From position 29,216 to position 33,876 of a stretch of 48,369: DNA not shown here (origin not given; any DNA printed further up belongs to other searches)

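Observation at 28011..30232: AEP (primase-polymerase)-like protein translationally coupled to an Endo IV / xylose-isomerase-fold TIM barrel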

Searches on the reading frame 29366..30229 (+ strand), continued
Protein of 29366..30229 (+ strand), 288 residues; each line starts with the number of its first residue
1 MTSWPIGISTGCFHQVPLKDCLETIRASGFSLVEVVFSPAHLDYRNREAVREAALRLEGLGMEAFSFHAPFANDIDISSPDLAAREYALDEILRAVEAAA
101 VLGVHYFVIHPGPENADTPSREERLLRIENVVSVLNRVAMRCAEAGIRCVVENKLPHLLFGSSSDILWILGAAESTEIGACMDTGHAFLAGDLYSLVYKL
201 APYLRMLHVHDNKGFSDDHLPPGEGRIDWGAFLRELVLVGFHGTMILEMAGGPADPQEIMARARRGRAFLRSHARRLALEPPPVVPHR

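Call 80: search_dna_similar(query=window:29366-30229:+, collection=plasmids, mode=protein, max_evalue=1e-8, max_rows=25)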
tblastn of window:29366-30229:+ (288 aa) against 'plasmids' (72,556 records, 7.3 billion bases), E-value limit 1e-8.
Records with a match: 52; places in all: 55; records where one place covers at least 80% of the query: 32.
Best place of each record, by identity: <60% 52.
By first word of the organism name: Thermus 18; Rhizobium 12; Sinorhizobium 4; Haloferax 3; Brucella 2; Neorhizobium 1; Halocatena 1; Shinella 1; Halorubrum 1; Ochrobactrum 1; and 8 more.
By predicted mobility (MOB-suite, as given by PLSDB): non-mobilizable 45; conjugative 6; mobilizable 1.
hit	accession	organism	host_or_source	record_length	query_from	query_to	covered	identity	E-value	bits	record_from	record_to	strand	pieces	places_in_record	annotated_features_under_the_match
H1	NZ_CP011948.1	Haloferax gibbonsii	whole genome,saline saltern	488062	6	273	93%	29.6%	8e-14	79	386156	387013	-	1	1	sugar phosphate isomerase/epimerase family protein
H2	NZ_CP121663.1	Rhizobium sp. CB3090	Gliricidia sp.,cell culture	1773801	14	287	95%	27.4%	2e-14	80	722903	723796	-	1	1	record has no annotation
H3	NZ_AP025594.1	Thermus brockianus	-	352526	33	266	81%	31.6%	2e-10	69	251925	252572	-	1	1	sugar phosphate isomerase/epimerase family protein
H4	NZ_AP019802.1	Thermus thermophilus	-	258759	19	261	84%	29.8%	5e-10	67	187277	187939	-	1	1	sugar phosphate isomerase/epimerase family protein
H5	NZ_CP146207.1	Sinorhizobium meliloti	-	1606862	5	284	97%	25.8%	6e-9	64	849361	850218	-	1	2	none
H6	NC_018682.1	Sinorhizobium meliloti Rm41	-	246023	5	284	97%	25.8%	6e-9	64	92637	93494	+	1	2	sugar phosphate isomerase/epimerase family protein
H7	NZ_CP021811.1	Sinorhizobium meliloti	Medicago sativa,Single Cell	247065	5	284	97%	25.8%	6e-9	64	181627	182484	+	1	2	sugar phosphate isomerase/epimerase family protein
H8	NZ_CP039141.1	Haloferax mediterranei ATCC 33500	Cell culture,Spain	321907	6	250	85%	29.2%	9e-13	76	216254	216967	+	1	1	sugar phosphate isomerase/epimerase family protein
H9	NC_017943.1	Haloferax mediterranei ATCC 33500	-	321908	6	250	85%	29.2%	9e-13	76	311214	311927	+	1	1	sugar phosphate isomerase/epimerase family protein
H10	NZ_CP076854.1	Rhizobium sp. WYJ-E13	Curcuma wenyujin Y.H. Chen et C. ...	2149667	14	279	92%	26.3%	6e-11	70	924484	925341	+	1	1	none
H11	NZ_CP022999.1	Rhizobium sp. 11515TR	Cell culture,agricultural soil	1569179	14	277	92%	26.4%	3e-11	71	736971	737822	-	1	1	none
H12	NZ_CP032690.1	Rhizobium sp. CCGE532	Phaseolus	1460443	17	279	91%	26.4%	3e-12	74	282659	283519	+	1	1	record has no annotation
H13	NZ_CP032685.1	Rhizobium sp. CCGE531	Phaseolus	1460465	17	279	91%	26.4%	3e-12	74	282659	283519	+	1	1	record has no annotation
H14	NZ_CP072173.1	Rhizobium sp. AB2/73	Phyla canescens,cell culture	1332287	14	277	92%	26.3%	6e-13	76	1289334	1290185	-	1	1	record has no annotation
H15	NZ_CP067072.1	Rhizobium sp. AB2/73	Phyla canescens,cell culture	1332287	14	277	92%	26.3%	6e-13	76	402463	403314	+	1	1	record has no annotation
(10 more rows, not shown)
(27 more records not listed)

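Call 81: get_annotated_region(hit=H4, flank=5000)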
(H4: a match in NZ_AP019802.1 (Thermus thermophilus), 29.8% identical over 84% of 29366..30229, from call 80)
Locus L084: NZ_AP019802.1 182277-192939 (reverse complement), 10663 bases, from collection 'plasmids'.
description: Thermus thermophilus strain HC11 plasmid pHC11, complete sequence
organism: Thermus thermophilus (NCBI taxid 274)
taxonomy: Bacteria; Deinococcota; Deinococci; Thermales; Thermaceae; Thermus; Thermus thermophilus
host: -; source: -; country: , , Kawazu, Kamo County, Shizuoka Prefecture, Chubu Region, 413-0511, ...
typing (MOB-suite, as given by PLSDB): non-mobilizable; replicon rep_cluster_1121
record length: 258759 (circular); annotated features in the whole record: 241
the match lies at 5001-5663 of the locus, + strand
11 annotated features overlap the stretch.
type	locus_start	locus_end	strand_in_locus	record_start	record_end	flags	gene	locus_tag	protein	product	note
CDS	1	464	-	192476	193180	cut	-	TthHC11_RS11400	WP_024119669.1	SDR family oxidoreductase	-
CDS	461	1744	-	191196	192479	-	-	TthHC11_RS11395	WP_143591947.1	TRAP transporter large permease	GO:0008643 - carbohydrate transport [Evidence IEA]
CDS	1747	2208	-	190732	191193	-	-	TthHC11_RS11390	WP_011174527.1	TRAP transporter small permease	-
CDS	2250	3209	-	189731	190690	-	-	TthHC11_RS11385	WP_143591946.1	C4-dicarboxylate TRAP transporter substrate-binding protein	-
CDS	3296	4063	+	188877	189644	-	-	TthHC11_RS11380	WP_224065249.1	IclR family transcriptional regulator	GO:0006355 - regulation of DNA-templated transcription [Evidence IEA]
CDS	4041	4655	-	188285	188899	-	eda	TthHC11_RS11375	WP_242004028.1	bifunctional 4-hydroxy-2-oxoglutarate aldolase/2-dehydro-3-deoxy-phosphogluconate aldolase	GO:0009255 - Entner-Doudoroff pathway through 6-phosphogluconate [Evidence IEA]; GO:0009084 - glutamine family amino ...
CDS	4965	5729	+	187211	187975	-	-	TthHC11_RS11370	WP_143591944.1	sugar phosphate isomerase/epimerase family protein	-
CDS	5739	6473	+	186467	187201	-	surE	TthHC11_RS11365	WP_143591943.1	5'/3'-nucleotidase SurE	GO:0006950 - response to stress [Evidence IEA]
CDS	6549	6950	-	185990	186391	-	-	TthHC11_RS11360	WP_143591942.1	SaoD/DsrE family protein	-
CDS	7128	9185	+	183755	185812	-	-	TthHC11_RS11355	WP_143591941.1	argonaute PAZ domain-containing protein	-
CDS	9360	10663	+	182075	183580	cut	-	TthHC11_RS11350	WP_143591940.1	alkaline phosphatase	-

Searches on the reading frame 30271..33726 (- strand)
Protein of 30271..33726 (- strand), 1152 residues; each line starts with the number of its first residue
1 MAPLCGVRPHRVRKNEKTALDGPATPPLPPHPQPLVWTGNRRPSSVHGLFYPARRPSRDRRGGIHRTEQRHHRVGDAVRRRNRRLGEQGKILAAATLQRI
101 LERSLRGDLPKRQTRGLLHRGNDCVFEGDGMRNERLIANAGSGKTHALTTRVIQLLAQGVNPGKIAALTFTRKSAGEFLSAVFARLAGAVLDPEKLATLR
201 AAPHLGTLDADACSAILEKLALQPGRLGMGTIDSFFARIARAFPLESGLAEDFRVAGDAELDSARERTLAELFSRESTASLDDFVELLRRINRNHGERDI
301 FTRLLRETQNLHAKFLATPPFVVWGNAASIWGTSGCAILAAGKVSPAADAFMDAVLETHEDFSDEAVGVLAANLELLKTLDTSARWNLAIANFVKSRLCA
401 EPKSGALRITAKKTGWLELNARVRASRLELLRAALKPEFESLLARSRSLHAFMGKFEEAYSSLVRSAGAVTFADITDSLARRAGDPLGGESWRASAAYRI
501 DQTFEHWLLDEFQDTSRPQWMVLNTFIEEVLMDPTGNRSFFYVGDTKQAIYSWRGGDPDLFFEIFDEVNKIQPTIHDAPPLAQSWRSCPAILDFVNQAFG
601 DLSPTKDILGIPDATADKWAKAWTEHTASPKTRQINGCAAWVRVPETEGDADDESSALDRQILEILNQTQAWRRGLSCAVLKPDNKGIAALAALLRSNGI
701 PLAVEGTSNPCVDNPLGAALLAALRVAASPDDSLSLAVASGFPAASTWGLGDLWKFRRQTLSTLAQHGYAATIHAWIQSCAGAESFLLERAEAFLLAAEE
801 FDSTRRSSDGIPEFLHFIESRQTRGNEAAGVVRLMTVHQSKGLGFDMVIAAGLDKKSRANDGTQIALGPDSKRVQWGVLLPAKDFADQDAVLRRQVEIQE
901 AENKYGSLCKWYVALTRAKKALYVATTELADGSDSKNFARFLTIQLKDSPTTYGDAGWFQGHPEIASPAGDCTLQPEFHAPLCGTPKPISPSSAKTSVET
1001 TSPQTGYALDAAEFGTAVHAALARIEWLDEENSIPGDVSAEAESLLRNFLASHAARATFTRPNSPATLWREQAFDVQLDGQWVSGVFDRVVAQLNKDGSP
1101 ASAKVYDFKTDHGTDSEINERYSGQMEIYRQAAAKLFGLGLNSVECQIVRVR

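Call 15: search_protein_families(library=pfam, proteins=[window:30271-33726:-], max_evalue=0.001)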
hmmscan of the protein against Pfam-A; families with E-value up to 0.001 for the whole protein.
window:30271-33726:- (1152 aa): 5 families
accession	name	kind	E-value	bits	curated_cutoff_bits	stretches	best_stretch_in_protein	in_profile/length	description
PF00580.27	UvrD-helicase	-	4.5e-29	102.4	23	1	136-563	18-265/271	UvrD/REP helicase N-terminal domain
PF13361.12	UvrD_C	-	3.7e-14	53.4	25.6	1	759-927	218-348/350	UvrD-like helicase C-terminal domain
PF12705.13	PDDEXK_1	-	1.2e-07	32.4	22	1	1006-1137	29-173/247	PD-(D/E)XK nuclease superfamily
PF13538.12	UvrD_C_2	-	2.6e-06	27.6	27.4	0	832-859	2-29/52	UvrD-like helicase C-terminal domain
PF13245.12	AAA_19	-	5.7e-06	27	25.1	0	136-178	16-57/134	AAA domain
